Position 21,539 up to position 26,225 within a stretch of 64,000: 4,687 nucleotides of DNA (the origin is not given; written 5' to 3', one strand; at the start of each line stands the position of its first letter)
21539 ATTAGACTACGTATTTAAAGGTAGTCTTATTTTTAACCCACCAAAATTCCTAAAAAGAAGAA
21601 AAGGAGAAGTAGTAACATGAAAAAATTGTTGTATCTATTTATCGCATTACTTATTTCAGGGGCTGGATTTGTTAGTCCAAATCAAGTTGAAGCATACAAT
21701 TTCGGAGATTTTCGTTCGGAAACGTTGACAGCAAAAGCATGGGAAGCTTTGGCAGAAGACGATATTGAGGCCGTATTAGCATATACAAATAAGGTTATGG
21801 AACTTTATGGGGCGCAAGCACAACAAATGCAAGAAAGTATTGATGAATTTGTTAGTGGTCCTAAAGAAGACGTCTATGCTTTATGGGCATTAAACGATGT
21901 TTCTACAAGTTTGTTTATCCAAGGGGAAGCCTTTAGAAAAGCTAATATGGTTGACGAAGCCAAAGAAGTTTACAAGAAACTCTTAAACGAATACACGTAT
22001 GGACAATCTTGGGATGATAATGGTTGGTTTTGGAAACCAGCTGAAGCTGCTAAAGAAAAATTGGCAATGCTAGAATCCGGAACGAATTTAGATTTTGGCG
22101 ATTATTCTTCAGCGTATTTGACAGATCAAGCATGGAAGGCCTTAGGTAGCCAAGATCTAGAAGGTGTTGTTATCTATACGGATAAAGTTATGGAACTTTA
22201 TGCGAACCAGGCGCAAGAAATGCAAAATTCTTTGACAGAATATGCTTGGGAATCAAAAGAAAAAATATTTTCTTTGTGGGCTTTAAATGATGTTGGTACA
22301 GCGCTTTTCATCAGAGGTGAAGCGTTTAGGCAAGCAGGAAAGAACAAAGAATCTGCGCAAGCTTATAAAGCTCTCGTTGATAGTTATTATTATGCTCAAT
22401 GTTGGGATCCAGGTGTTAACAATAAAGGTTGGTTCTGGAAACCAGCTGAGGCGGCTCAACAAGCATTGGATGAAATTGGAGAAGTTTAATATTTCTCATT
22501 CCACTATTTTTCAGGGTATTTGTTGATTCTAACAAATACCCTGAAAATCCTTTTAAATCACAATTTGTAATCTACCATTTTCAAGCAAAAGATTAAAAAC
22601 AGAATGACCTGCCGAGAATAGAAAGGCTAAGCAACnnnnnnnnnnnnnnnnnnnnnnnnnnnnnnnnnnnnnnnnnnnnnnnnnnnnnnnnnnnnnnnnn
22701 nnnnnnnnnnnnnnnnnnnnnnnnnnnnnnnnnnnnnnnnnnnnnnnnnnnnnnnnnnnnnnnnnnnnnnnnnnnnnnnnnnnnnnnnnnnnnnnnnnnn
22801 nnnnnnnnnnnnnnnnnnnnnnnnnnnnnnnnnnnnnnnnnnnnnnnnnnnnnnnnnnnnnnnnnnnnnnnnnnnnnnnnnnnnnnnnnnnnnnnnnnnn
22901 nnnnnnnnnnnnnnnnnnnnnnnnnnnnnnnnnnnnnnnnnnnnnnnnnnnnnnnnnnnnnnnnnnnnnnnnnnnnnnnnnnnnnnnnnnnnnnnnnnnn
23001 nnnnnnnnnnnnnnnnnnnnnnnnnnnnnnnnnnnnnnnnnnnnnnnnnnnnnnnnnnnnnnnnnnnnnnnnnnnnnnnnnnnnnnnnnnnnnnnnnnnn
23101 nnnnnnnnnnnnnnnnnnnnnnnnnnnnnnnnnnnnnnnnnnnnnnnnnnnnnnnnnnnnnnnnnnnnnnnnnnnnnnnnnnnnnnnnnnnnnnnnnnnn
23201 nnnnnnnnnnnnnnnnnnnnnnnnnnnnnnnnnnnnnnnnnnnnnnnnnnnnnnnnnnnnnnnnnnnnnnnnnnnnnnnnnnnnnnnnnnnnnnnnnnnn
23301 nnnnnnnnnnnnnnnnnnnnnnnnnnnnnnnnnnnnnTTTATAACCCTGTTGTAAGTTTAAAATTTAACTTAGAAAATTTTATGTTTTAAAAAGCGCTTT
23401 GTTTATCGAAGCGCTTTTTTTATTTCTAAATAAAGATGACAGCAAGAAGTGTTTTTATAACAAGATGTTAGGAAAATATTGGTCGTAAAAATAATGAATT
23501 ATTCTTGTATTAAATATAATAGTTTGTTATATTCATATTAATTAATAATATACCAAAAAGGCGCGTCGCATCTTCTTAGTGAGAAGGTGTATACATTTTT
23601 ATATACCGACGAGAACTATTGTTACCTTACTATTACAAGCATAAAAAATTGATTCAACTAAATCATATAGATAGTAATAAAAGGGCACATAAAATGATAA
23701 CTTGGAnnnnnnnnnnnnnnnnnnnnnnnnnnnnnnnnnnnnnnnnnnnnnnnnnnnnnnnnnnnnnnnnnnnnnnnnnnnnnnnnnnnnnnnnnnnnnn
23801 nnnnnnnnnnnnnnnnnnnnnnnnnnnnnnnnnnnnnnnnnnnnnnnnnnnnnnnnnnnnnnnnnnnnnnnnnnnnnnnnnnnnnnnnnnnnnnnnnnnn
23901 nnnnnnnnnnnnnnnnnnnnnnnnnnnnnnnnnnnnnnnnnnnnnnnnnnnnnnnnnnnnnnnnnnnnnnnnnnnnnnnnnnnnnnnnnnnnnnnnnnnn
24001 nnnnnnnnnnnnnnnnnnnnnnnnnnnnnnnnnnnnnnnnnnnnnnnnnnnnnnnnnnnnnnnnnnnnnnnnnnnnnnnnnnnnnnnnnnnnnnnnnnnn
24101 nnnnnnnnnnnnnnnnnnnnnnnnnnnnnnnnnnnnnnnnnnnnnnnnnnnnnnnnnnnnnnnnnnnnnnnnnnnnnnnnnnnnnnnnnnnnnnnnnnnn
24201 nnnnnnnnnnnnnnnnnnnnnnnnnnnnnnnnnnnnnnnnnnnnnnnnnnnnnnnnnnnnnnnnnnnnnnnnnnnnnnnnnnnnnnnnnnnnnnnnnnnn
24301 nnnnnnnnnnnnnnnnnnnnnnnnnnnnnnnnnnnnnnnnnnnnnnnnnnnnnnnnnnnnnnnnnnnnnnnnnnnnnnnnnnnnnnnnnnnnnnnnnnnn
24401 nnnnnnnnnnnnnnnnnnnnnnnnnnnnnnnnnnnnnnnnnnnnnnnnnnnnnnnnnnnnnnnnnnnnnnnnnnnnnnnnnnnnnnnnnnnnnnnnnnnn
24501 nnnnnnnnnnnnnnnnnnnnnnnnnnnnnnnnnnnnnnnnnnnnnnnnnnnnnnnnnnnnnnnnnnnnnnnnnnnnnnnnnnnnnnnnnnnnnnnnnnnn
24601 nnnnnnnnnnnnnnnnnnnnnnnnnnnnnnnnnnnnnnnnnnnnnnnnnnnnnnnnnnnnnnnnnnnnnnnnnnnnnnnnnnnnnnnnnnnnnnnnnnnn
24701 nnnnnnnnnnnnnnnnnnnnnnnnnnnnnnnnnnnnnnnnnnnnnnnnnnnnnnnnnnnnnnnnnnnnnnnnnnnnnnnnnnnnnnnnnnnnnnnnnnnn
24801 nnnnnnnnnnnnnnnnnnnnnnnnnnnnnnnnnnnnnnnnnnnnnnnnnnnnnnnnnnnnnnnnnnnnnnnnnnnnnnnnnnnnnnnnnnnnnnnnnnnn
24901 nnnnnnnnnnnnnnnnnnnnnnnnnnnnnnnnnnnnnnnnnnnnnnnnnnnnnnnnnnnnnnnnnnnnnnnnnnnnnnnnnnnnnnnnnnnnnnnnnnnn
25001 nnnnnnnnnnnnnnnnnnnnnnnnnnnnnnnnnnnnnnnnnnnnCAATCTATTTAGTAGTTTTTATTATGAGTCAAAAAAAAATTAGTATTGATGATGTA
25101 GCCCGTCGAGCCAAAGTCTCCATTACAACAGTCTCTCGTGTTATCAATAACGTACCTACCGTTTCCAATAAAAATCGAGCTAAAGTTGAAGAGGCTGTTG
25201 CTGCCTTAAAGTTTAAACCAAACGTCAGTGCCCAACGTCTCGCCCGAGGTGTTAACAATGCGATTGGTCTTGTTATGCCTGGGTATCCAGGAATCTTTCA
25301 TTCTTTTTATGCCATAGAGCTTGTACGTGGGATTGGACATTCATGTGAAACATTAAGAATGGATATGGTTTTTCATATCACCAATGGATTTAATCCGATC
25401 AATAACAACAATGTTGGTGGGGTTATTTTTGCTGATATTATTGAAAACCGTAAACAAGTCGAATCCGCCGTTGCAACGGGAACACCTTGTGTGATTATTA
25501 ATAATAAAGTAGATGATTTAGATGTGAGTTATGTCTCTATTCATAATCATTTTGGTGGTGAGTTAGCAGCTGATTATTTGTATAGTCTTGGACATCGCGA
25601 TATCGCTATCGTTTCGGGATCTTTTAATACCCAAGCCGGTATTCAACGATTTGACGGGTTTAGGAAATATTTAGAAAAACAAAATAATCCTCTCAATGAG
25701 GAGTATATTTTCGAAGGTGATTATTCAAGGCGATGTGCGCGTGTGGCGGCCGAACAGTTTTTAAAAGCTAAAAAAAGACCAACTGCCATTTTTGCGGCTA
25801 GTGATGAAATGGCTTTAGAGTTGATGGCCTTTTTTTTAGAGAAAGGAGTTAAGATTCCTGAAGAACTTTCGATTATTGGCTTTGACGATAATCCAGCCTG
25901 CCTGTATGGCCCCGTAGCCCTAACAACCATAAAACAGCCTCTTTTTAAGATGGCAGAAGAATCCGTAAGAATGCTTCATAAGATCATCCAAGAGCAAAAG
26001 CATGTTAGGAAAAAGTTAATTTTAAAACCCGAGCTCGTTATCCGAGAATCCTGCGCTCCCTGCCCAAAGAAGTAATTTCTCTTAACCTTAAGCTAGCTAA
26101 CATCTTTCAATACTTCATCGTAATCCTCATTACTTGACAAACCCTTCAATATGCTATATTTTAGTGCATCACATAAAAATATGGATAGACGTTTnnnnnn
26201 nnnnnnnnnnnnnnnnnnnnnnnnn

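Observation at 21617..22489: Novel ~130-aa helical repeat domain ending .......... in three secreted proteins, one fused to a glycoside hydrolase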

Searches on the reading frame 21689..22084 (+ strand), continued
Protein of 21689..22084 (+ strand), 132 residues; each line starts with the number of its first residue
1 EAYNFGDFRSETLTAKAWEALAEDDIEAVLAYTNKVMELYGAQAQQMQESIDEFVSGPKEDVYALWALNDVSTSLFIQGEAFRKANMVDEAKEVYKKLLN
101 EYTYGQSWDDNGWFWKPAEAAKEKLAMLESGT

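Call 79: search_protein_families(library=pfam, alignment_id=A3, max_evalue=0.01)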
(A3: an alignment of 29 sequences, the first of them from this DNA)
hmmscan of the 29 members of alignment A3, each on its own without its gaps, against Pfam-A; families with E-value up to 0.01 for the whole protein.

A. member 1, seq(132 aa): 2 families
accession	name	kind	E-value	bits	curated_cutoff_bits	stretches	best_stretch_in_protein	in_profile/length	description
PF13174.12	TPR_6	-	2.8e-05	24.9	26.3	1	74-102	2-30/33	Tetratricopeptide repeat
PF07719.23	TPR_2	-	0.0078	16.7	27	0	75-100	4-29/34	Tetratricopeptide repeat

B. families by the number of members that match (of 29 scanned): 9 families
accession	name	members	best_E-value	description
PF13174.12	TPR_6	26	3.6e-07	Tetratricopeptide repeat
PF07719.23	TPR_2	24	2.3e-06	Tetratricopeptide repeat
PF13181.12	TPR_8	13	4e-06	Tetratricopeptide repeat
PF00515.34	TPR_1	10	7.7e-07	Tetratricopeptide repeat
PF13424.12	TPR_12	4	0.0016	Tetratricopeptide repeat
PF13428.12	TPR_14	2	0.0021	Tetratricopeptide repeat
PF13176.12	TPR_7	2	0.0062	Tetratricopeptide repeat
PF09361.15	Phasin_2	1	0.0034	Phasin protein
PF04069.17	OpuAC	1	0.0065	Substrate binding domain of ABC-type glycine betaine transport system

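Call 80: search_protein_families(library=pfam, alignment_id=A4, max_evalue=0.01)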
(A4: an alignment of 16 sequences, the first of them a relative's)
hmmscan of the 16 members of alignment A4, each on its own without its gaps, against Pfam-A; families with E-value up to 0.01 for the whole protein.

A. member 1, P0191 (168 aa): 1 family
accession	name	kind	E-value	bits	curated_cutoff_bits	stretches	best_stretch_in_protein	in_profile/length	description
PF13174.12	TPR_6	-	0.0026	18.8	26.3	0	107-135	2-30/33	Tetratricopeptide repeat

B. families by the number of members that match (of 16 scanned): 10 families
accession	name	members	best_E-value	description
PF07719.23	TPR_2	8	5.9e-06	Tetratricopeptide repeat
PF13174.12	TPR_6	8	2.8e-05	Tetratricopeptide repeat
PF13181.12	TPR_8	7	1.1e-05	Tetratricopeptide repeat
PF00515.34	TPR_1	5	2e-07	Tetratricopeptide repeat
PF13432.12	TPR_16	4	8.8e-06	Tetratricopeptide repeat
PF13424.12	TPR_12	4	2.5e-05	Tetratricopeptide repeat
PF13374.12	TPR_10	2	0.0007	Tetratricopeptide repeat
PF11355.13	DUF3157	1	0.00012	Protein of unknown function (DUF3157)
PF13176.12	TPR_7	1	0.0042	Tetratricopeptide repeat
PF14276.11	DUF4363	1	0.005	Domain of unknown function (DUF4363)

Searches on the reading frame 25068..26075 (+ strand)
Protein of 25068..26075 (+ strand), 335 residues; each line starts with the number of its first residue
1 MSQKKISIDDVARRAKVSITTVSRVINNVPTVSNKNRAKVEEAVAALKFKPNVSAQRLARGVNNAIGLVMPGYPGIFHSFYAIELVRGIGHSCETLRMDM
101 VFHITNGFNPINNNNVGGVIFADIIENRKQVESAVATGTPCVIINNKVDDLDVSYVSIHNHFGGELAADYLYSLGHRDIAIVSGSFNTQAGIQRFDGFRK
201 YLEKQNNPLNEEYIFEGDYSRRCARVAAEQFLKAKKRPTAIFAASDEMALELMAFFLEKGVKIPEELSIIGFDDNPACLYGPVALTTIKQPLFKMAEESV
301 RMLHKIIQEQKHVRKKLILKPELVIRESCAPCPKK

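Call 26: search_protein_families(library=pfam, proteins=[window:25068-26075:+], max_evalue=0.001)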
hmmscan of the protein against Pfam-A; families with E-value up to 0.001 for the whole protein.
window:25068-26075:+ (335 aa): 4 families
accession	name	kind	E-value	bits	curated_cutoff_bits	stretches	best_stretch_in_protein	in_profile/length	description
PF13377.12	Peripla_BP_3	-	1.4e-34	120.1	26.5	1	168-329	1-167/167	Periplasmic binding protein-like domain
PF00356.27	LacI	-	5.3e-16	58.6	27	1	7-52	1-46/46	Bacterial regulatory proteins, lacI family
PF13407.12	Peripla_BP_4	-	6.2e-16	59.2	35.1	1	129-310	71-257/258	Periplasmic binding protein domain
PF00532.27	Peripla_BP_1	-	6.1e-15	55.9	22.2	1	111-317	53-272/281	Periplasmic binding proteins and sugar binding domain of LacI family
